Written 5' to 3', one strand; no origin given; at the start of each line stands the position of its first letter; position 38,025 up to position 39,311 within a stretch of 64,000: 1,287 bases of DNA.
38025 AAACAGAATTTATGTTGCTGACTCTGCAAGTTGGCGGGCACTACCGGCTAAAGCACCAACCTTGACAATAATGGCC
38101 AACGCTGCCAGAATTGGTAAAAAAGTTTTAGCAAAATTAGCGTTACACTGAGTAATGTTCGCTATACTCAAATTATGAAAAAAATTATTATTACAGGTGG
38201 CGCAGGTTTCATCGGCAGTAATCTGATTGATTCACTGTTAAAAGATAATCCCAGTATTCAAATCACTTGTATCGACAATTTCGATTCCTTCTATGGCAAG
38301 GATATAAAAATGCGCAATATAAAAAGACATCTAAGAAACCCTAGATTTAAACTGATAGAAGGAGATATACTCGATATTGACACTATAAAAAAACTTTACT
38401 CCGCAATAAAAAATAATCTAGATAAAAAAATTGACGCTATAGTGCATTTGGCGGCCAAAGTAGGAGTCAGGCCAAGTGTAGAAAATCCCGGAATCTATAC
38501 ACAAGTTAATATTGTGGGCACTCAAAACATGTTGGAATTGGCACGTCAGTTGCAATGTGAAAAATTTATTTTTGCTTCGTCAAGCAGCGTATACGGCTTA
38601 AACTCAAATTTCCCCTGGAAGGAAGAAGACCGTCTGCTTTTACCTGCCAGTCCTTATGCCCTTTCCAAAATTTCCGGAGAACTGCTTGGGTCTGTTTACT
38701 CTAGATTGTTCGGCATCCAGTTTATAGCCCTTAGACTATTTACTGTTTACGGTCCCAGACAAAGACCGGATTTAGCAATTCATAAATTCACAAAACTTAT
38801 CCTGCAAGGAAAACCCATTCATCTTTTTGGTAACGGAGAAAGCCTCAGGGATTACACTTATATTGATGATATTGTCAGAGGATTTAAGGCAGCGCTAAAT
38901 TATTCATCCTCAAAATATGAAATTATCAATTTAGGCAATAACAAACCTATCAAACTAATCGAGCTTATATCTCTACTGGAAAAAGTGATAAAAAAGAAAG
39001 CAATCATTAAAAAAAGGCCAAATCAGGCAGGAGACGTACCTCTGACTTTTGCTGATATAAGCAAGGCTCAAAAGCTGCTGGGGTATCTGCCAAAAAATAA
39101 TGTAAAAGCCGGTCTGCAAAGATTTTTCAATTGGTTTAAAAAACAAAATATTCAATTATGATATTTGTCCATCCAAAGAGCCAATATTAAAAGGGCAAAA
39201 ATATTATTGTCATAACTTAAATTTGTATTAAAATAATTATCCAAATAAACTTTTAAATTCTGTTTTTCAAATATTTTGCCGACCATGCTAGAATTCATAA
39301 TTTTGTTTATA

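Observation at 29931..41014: UDP-ManNAcA-type pathway plus AsnB-like amidotransferase: prediction of an amidated 2-acetamido uronic acid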

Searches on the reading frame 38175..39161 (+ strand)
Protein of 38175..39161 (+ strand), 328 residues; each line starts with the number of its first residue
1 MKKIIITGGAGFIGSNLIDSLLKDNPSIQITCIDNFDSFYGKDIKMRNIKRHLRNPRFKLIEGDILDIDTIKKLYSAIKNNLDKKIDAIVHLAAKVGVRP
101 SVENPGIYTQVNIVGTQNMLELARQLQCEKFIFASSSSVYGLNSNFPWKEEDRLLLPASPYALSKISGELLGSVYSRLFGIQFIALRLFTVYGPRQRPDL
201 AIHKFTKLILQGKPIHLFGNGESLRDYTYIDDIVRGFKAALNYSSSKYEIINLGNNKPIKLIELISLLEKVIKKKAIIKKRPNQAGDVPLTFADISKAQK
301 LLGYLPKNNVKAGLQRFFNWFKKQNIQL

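Call 3: search_protein_families(library=pfam, proteins=[window:38175-39161:+])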
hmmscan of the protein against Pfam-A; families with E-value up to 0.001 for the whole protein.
window:38175-39161:+ (328 aa): 8 families
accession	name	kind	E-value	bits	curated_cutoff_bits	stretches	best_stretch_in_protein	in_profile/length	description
PF16363.11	GDP_Man_Dehyd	-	1.2e-57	196.3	27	1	5-315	1-330/332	GDP-mannose 4,6 dehydratase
PF01370.27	Epimerase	-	3.7e-53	180.8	20.9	1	4-254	1-240/240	NAD dependent epimerase/dehydratase family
PF01073.25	3Beta_HSD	-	1.9e-20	73.5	22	1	5-234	1-222/280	3-beta hydroxysteroid dehydrogenase/isomerase family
PF07993.18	NAD_binding_4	-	7.9e-16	58.4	20.1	1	6-192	1-208/258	Male sterility protein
PF02719.21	Polysacc_synt_2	-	3e-12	46.8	20.2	1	4-136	1-128/293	Polysaccharide biosynthesis protein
PF04321.23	RmlD_sub_bind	-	1.9e-10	40.7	27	1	3-194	2-154/287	RmlD substrate binding domain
PF08659.16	KR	-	2.4e-06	28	22.6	1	4-138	3-138/180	KR domain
PF00106.31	adh_short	-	0.00027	20.9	26.6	1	2-100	1-92/195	short chain dehydrogenase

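Call 4: search_protein_families(library=ncbifam, proteins=[window:38175-39161:+])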
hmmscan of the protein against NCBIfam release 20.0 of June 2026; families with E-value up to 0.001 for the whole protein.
window:38175-39161:+ (328 aa): 32 families (the best 25 are shown)
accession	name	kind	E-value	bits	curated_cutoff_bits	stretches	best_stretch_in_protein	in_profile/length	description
TIGR01181.1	dTDP_gluc_dehyt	equivalog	1.1e-50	172.6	365.1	1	3-324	1-314/321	dTDP-glucose 4,6-dehydratase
TIGR01179.1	galE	equivalog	2.1e-48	164.8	262.3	1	3-324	1-328/332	UDP-glucose 4-epimerase GalE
TIGR04180.1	EDH_00030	hypoth_equivalog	4.1e-44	150.8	475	1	4-307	1-295/297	NAD-dependent 4,6-dehydratase LegB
NF011728.1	PRK15181.1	equivalog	1.6e-39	135.9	760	1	2-323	16-339/348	Vi polysaccharide biosynthesis UDP-N-acetylglucosaminuronic acid C-4 epimerase TviC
TIGR02197.1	heptose_epim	equivalog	3e-31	108.8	274.6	1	4-323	1-315/316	ADP-glyceromanno-heptose 6-epimerase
NF007582.0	PRK10217.1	equivalog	1.3e-29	103.4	698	1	1-322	1-332/355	dTDP-glucose 4,6-dehydratase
NF007490.0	PRK10084.1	subfamily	5.2e-29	101.3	649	1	3-323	2-336/361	dTDP-glucose 4,6-dehydratase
NF007956.0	PRK10675.1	subfamily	1.4e-26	93.4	394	2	3-169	2-157/338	UDP-glucose 4-epimerase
NF043036.1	ErythonDh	equivalog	2e-23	83.1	325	1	3-209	2-197/321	D-erythronate dehydrogenase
NF047922.1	GDPFucSynFcl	equivalog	1.6e-22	80.4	500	1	51-325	20-305/308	GDP-L-fucose synthase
TIGR02622.1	CDP_4_6_dhtase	equivalog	4.1e-16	59.1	278.45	1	2-179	5-172/352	CDP-glucose 4,6-dehydratase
TIGR01472.1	gmd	equivalog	8.6e-16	58.1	415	1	3-259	2-257/342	GDP-mannose 4,6-dehydratase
NF008872.0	PRK11908.1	equivalog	1.5e-15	57.1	294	1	1-274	1-273/349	bifunctional UDP-4-keto-pentose/UDP-xylose synthase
NF005998.1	PRK08125.1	equivalog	2.5e-15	55.9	777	1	2-286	316-599/649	bifunctional UDP-4-amino-4-deoxy-L-arabinose formyltransferase/UDP-glucuronic acid oxidase ArnA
NF042422.1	oxyalk_red_OleD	equivalog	1.1e-14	54.6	580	1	3-242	2-216/329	2-alkyl-3-oxoalkanoate reductase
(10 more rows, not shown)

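Call 23: search_solved_structures(query=window:38175-39161:+, max_evalue=1e-20)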
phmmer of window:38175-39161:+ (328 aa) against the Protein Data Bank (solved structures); distinct sequences matched with E-value up to 1e-20: 68 (the best 60 are shown).
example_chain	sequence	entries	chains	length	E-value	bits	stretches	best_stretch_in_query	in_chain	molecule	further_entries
5u4q_A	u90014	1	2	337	1.3e-65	225.2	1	3-323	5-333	dTDP-glucose 4,6-dehydratase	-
6zl6_A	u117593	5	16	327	4.9e-64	220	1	3-323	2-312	Epimerase domain-containing protein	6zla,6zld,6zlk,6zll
6zlj_A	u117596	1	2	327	1.8e-63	218.2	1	3-323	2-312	Epimerase domain-containing protein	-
1sb8_A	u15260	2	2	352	1.4e-45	159.4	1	4-321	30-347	wbpP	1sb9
3ruc_A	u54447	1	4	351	2.1e-44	155.5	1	4-322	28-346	WbgU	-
4zrm_A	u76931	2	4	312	2.3e-44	155.4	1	3-323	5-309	UDP-glucose 4-epimerase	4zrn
10ke_A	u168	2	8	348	2.3e-44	155.4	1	3-322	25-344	Capsular polysaccharide biosynthesis protein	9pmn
3ru7_A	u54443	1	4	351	3.9e-44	154.6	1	4-322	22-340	WbgU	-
3ru9_A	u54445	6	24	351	4e-44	154.6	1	4-322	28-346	WbgU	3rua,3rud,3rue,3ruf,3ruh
3lu1_A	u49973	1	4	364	4.6e-44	154.4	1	4-322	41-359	WbgU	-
6dnt_A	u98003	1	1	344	1.8e-42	149.2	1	2-323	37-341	NAD-dependent epimerase/dehydratase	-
6pmh_A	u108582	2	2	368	2.3e-42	148.8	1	2-323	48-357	UDP-glucose 4-epimerase related protein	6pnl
6kv9_A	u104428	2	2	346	3.1e-42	148.4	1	4-323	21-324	MoeE5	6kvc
7ys8_A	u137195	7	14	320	2.1e-40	142.4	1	4-324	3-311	UDP-glucose 4-epimerase | UDP-glucose 4-epimerase along with EC 5.1.3.2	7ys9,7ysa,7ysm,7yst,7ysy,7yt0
2hun_A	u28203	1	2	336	2.1e-38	135.9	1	3-324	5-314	336aa long hypothetical dTDP-glucose 4,6-dehydratase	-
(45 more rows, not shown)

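Call 62: search_solved_structures(query=window:38175-39161:+, max_evalue=1e-60, show_alignments=2)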
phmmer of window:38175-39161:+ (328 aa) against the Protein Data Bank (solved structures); distinct sequences matched with E-value up to 1e-60: 3.
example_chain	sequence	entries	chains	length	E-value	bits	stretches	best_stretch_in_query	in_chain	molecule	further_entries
5u4q_A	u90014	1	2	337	1.3e-65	225.2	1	3-323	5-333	dTDP-glucose 4,6-dehydratase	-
6zl6_A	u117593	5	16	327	4.9e-64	220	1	3-323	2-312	Epimerase domain-containing protein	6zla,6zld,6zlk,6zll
6zlj_A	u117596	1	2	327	1.8e-63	218.2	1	3-323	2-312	Epimerase domain-containing protein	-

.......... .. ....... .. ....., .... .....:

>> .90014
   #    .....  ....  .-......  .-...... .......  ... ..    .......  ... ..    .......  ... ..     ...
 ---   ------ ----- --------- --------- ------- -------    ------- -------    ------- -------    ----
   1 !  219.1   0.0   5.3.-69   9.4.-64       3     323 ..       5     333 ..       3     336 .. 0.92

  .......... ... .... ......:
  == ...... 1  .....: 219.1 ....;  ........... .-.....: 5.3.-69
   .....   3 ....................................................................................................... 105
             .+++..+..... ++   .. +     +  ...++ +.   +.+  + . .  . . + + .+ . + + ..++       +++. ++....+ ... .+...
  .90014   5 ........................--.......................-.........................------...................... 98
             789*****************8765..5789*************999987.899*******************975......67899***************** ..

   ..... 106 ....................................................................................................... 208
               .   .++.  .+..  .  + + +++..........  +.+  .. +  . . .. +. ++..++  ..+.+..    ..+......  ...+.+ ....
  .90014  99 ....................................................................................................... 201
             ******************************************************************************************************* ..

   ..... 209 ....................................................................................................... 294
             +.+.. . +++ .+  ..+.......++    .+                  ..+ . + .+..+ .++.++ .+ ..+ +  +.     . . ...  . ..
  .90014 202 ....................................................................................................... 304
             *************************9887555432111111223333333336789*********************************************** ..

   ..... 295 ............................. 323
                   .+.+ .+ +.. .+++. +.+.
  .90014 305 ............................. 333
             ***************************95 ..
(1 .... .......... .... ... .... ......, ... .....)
